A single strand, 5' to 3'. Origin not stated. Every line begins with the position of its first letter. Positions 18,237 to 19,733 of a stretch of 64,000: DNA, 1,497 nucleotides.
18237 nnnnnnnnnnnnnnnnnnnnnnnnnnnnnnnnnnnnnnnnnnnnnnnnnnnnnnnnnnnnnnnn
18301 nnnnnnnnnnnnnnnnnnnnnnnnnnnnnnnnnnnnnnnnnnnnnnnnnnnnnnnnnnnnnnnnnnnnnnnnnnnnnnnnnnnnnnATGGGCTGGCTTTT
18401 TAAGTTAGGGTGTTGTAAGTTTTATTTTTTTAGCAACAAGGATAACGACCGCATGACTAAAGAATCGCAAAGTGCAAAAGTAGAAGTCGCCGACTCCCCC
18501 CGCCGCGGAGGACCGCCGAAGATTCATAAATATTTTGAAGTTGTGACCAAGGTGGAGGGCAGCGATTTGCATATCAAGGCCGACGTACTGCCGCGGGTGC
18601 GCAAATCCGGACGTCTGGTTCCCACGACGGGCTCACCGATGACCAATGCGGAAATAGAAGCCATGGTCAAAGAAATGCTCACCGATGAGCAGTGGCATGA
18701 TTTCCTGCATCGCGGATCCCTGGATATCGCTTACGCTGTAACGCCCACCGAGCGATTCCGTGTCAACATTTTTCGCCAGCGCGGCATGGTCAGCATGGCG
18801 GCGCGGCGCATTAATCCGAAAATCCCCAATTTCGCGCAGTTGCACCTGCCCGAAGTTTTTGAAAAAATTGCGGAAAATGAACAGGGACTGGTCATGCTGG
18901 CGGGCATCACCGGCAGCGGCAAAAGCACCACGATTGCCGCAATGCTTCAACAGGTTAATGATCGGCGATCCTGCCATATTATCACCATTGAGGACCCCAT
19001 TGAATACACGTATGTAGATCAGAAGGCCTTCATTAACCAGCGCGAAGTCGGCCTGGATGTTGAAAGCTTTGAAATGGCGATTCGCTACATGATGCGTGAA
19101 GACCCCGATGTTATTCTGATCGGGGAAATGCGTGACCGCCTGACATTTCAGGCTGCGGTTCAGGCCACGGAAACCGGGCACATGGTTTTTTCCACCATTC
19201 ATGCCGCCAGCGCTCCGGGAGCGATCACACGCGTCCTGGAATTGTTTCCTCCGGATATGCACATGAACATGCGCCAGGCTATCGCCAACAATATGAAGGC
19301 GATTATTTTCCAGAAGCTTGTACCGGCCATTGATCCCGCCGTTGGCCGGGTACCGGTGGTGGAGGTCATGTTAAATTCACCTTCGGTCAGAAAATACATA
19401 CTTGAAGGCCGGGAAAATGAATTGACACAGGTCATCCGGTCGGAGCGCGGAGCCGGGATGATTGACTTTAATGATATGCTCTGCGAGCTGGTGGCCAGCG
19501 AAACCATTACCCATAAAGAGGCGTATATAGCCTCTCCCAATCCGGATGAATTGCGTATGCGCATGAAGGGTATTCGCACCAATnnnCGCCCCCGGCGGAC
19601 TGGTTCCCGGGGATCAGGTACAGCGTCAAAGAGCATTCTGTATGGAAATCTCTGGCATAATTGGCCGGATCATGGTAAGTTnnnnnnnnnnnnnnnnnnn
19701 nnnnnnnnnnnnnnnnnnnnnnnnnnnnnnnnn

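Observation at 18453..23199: pilT, a membrane-anchored GspE-like pseudo-ATPase and a CvpA-domain protein form a three-gene cluster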

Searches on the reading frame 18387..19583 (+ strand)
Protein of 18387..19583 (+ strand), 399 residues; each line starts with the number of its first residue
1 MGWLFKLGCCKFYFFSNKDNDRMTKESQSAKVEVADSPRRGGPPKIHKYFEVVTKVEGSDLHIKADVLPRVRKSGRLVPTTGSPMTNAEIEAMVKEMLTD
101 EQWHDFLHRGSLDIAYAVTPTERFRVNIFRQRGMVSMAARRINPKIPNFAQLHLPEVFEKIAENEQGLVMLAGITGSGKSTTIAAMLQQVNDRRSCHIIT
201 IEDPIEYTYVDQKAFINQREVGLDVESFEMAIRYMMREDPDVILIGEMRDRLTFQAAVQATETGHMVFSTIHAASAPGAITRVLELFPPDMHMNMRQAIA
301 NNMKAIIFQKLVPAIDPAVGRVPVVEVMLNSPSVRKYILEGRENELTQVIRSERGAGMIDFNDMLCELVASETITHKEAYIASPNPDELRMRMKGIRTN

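Call 3: search_protein_families(library=pfam, proteins=[window:18387-19583:+], max_evalue=0.01)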
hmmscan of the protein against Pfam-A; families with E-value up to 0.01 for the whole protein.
window:18387-19583:+ (399 aa): 7 families
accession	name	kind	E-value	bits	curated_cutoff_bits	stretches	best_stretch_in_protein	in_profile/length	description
PF00437.27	T2SSE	-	9.6e-43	146.7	24.9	1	157-321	133-287/370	Type II/IV secretion system protein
PF13191.12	AAA_16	-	0.00023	22.2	32.6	1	154-200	12-55/167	AAA ATPase domain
PF13401.12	AAA_22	-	0.0011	19.7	27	1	165-203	4-43/130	AAA domain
PF10412.15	TrwB_AAD_bind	-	0.0014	18.1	20.5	1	163-199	12-48/387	Type IV secretion-system coupling protein DNA-binding domain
PF01935.23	DUF87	-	0.0037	17.8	23.2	1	173-211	30-68/220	Helicase HerA, central domain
PF03976.20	PPK2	-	0.0065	16.5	22.3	0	151-206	15-70/229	Polyphosphate kinase 2 (PPK2)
PF06414.18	Zeta_toxin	-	0.0079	16.1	22.3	0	168-198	18-48/199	Zeta toxin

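Call 4: search_protein_families(library=ncbifam, proteins=[window:18387-19583:+], max_evalue=0.01)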
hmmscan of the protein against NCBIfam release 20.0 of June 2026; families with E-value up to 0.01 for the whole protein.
window:18387-19583:+ (399 aa): 22 families
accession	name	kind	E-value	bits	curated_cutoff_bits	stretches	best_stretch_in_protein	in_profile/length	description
TIGR01420.1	pilT_fam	subfamily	5.8e-117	390.8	319.1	1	46-388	2-343/343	PilT/PilU family type 4a pilus ATPase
TIGR02525.1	plasmid_TraJ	equivalog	6.6e-48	163.5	368.3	1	45-339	11-323/372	plasmid transfer ATPase TraJ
NF041000.1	ATPase_ComGA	equivalog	8.7e-38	129.8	300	1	154-313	116-266/267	competence type IV pilus ATPase ComGA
TIGR02524.1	dot_icm_DotB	equivalog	1.1e-37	130.1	463.3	1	46-352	6-323/358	Dot/Icm type IV secretion system ATPase DotB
TIGR02533.1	type_II_gspE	equivalog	1.3e-36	126.3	630.25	1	156-317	233-384/486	type II secretion system ATPase GspE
NF053534.1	T4PilAsmATPsTfpB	equivalog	8.2e-32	110.3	850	1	156-286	326-452/584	type IV pilus assembly ATPase TfpB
TIGR02538.1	type_IV_pilB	equivalog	3.3e-30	105.2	675.65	1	158-286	308-432/564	type IV-A pilus assembly ATPase PilB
NF007755.0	PRK10436.1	equivalog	4.7e-29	101.4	617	1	158-315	211-358/465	type II secretion system protein GspE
NF058587.1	archaellum_moto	equivalog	2.1e-15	56.5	550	1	163-326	273-431/527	archaellum flagellar ATPase motor FlaI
TIGR02788.1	VirB11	equivalog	1.7e-13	50.3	249.95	1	158-288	136-267/308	P-type DNA transfer ATPase VirB11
TIGR02782.1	TrbB_P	equivalog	1.8e-13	50.4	304.55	1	169-308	139-277/303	P-type conjugative transfer ATPase TrbB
NF053672.1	bindosome_BasE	exception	1.2e-12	47.3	1000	1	160-300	264-405/512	bindosome assembly system ATPase subunit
NF010407.0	PRK13833.1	subfamily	1.2e-09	38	499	1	169-307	147-283/323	conjugal transfer protein TrbB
NF010469.0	PRK13894.1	subfamily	5.5e-09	35.8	508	1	157-287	141-268/320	conjugal transfer ATPase TrbB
TIGR03819.1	heli_sec_ATPase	hypoth_equivalog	3.9e-08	32.9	373.15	1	155-278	168-292/340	TadA family conjugal transfer-associated ATPase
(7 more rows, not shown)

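Call 55: search_solved_structures(query=window:18453-19583:+, show_alignments=1, max_evalue=1e-10)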
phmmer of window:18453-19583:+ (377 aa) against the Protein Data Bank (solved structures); distinct sequences matched with E-value up to 1e-10: 24.
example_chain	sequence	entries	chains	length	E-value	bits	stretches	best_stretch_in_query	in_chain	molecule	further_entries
5fl3_A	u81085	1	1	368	9.5e-78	264.9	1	24-371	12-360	PILI RETRACTION PROTEIN PILT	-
6ojx_A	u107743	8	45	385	1.6e-76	260.9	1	17-375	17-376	Twitching motility pilus retraction ATPase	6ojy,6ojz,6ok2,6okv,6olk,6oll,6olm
9n32_A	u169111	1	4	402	2.6e-76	260.2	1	18-372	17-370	PilU protein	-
5zfq_A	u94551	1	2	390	2.2e-75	257.1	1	24-371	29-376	Twitching motility pilus retraction protein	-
2ewv_A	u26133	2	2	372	2.3e-70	240.7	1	30-375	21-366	twitching motility protein PilT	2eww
2gsz_A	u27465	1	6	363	2.6e-70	240.5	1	31-375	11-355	twitching motility protein PilT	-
3jvu_A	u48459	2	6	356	8.8e-66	225.6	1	33-358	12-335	Twitching mobility protein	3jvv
10my_A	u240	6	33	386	9.4e-66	225.5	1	21-373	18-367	PilT/PilU family type 4a pilus ATPase | Twitching motility protein PilT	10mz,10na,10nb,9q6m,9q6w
2eyu_A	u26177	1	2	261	3.6e-56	194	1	123-375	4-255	twitching motility protein PilT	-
6geb_A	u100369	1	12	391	9.6e-34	120.2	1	13-330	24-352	DotB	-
1p9r_A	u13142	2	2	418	9.1e-27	97.3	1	131-264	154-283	General secretion pathway protein E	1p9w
4kss_A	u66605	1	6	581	1.8e-26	96.3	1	131-264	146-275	Type II secretion system protein E, hemolysin-coregulated protein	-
4ksr_A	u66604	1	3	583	1.8e-26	96.3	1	131-264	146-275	Type II secretion system protein E, Hemolysin-coregulated protein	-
4pht_A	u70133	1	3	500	3.7e-26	95.3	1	136-264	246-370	General secretory pathway protein E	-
3jc8_Ba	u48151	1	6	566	2.2e-23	86.1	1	136-265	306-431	Type IV-A pilus assembly ATPase PilB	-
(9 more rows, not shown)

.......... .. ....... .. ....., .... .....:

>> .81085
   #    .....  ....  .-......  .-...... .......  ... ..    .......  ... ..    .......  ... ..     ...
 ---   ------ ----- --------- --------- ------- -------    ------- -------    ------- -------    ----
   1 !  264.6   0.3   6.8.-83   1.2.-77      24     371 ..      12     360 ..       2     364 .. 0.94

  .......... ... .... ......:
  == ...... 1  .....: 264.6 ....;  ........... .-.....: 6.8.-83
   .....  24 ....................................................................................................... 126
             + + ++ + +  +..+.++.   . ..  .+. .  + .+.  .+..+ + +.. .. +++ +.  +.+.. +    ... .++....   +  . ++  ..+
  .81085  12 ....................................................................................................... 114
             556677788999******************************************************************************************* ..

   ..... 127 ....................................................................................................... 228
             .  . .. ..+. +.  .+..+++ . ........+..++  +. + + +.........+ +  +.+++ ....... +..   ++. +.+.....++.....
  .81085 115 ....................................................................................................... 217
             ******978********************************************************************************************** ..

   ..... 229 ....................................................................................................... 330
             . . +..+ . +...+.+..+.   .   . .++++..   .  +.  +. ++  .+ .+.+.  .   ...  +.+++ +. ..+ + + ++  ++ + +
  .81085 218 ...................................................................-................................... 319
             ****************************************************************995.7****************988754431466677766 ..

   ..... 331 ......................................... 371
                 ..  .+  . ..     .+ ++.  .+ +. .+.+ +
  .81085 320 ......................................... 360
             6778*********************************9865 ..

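Call 66: search_protein_families(library=padloc, proteins=[window:18453-19583:+], max_evalue=0.001)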
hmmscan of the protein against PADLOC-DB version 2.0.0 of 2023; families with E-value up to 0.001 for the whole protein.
window:18453-19583:+ (377 aa): 2 families
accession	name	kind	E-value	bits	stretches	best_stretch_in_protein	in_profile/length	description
PDLC04140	mad8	-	8.5e-06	23.5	1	142-225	25-85/314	mads_8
PDLC04105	HerA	-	1.3e-05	22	1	148-195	170-216/576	-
